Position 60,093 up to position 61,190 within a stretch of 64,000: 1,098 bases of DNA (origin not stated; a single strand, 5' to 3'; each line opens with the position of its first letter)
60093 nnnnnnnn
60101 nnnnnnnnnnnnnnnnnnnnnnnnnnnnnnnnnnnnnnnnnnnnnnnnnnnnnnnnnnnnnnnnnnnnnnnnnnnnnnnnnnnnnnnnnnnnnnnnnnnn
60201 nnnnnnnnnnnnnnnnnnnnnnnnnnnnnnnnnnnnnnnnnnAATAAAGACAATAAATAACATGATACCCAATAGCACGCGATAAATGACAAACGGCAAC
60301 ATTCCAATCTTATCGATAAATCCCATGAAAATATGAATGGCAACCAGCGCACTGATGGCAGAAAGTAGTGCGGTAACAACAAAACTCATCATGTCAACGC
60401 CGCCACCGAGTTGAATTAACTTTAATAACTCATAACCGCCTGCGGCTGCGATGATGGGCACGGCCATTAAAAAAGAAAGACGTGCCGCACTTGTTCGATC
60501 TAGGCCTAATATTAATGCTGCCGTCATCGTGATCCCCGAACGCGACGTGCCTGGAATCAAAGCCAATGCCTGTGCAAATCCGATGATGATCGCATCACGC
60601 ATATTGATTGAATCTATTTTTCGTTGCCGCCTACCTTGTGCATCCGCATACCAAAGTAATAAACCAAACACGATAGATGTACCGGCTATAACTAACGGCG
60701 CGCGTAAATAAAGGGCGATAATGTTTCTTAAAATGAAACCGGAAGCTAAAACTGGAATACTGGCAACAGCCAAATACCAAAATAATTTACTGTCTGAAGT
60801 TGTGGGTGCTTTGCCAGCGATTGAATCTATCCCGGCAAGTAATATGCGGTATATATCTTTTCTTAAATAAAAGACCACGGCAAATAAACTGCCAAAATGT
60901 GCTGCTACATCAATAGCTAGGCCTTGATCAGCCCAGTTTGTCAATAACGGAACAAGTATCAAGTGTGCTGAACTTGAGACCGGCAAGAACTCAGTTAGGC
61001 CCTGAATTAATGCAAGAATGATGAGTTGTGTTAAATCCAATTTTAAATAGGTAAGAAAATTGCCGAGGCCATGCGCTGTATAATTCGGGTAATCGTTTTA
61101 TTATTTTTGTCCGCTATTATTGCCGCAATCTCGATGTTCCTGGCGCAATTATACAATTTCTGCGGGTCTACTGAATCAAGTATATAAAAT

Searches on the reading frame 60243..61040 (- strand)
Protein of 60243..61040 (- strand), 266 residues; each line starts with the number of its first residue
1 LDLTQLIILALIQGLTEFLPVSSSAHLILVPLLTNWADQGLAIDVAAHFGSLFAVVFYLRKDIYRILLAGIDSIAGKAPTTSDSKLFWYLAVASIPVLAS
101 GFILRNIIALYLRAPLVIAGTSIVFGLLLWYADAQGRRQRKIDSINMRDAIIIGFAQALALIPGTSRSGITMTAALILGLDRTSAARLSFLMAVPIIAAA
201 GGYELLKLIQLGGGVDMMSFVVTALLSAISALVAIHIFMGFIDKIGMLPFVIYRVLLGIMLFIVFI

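Call 20: search_protein_families(library=pfam, proteins=[window:60243-61040:-], max_evalue=0.01)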
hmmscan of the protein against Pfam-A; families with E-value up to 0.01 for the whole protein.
window:60243-61040:- (266 aa): 1 family
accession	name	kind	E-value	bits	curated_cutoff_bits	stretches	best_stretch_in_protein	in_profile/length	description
PF02673.24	BacA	-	6.4e-76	255.9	33.4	1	7-259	2-256/257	Bacitracin resistance protein BacA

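Call 28: find_encoding_contigs(protein=window:60243-61040:-, flank=3000, max_places=4)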
Protein window:60243-61040:- (266 aa): no gene with exactly this product is on record in the collection.

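Call 50: find_related_loci(query=window:60243-61040:-, collection=genome_contigs, flank=10000)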
Query window:60243-61040:- (266 aa) in genome_contigs; peptide patterns used: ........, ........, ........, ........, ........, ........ (x = any residue, [..] = any of these).
318 stretches matched a pattern; 186 encode a relative of the query (tblastn E <= 1e-3); the best 80 are kept; 80 distinct loci.
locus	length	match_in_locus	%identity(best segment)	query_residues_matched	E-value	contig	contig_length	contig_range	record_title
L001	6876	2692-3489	74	1-266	1e-125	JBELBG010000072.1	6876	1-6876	MAG: Thiotrichaceae bacterium isolate REMEI003_ass_metaspades_bin.265 NODE_17597_length_6876_cov_4.396716, whole genome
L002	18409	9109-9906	74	1-266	1e-119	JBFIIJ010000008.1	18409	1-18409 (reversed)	MAG: Gammaproteobacteria bacterium isolate Mix_sand11.2021.09.Z.47 k141_2004147_length_18409_cov_9.0000, whole genome sh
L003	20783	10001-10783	58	1-262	2e-94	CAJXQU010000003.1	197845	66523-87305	MAG TPA_asm: uncultured proteobacterium isolate SRR3933267_bin.2_MetaBAT_v2.12.1_MAG genome assembly, contig: NODE_14_le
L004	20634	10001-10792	57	1-265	3e-92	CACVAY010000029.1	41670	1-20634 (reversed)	MAG: uncultured Thiotrichaceae bacterium isolate HLG_WM_MAG_07 genome assembly, contig: NODE_152_length_41670_cov_55.541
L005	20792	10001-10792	53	1-266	1e-88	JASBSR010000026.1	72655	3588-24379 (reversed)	MAG: Gammaproteobacteria bacterium isolate BWSM_144 k141_2362500, whole genome shotgun sequence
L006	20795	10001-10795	55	1-265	9e-85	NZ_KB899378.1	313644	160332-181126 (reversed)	Salinimonas chungwhensis DSM 16280 F458DRAFT_scaffold00003.3, whole genome shotgun sequence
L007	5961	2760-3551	51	1-265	5e-84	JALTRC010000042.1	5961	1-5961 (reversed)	MAG: Gammaproteobacteria bacterium isolate S140_maxbin2_scaf2bin.248 S140_NODE_11474_length_5961_cov_2.952177, whole gen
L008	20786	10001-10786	53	1-263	5e-84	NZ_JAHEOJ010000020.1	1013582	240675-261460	Glaciecola sp. XM2 120, whole genome shotgun sequence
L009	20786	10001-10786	53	1-263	9e-84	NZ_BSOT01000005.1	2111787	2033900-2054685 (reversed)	Agaribacter marinus strain NBRC 110023 sequence05, whole genome shotgun sequence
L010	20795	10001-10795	52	1-265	3e-83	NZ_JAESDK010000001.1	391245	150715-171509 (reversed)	Alteromonas lipotrueiana strain PS_109 NODE_1_length_391245_cov_404.265065, whole genome shotgun sequence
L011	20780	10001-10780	53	1-261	3e-83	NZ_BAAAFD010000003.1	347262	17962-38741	Aliiglaciecola litoralis strain JCM 15896 sequence03, whole genome shotgun sequence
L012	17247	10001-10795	52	1-266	6e-83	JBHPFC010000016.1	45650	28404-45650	Pseudomonadota bacterium isolate SAG AM-311-I13 NODE_16_length_45650_cov_32.787257, whole genome shotgun sequence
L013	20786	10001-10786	51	1-263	1e-82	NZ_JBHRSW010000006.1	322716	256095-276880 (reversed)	Agaribacter flavus strain KCTC 52473 platanus_K_default_6, whole genome shotgun sequence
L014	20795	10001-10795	52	1-265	3e-82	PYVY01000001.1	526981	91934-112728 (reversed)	Alteromonas indica strain IO390401 scaffold1, whole genome shotgun sequence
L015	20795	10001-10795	52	1-266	3e-82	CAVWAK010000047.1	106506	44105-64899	MAG: uncultured Gammaproteobacteria bacterium isolate MFD03551.bin.1.74 genome assembly, contig: contig_73528, whole gen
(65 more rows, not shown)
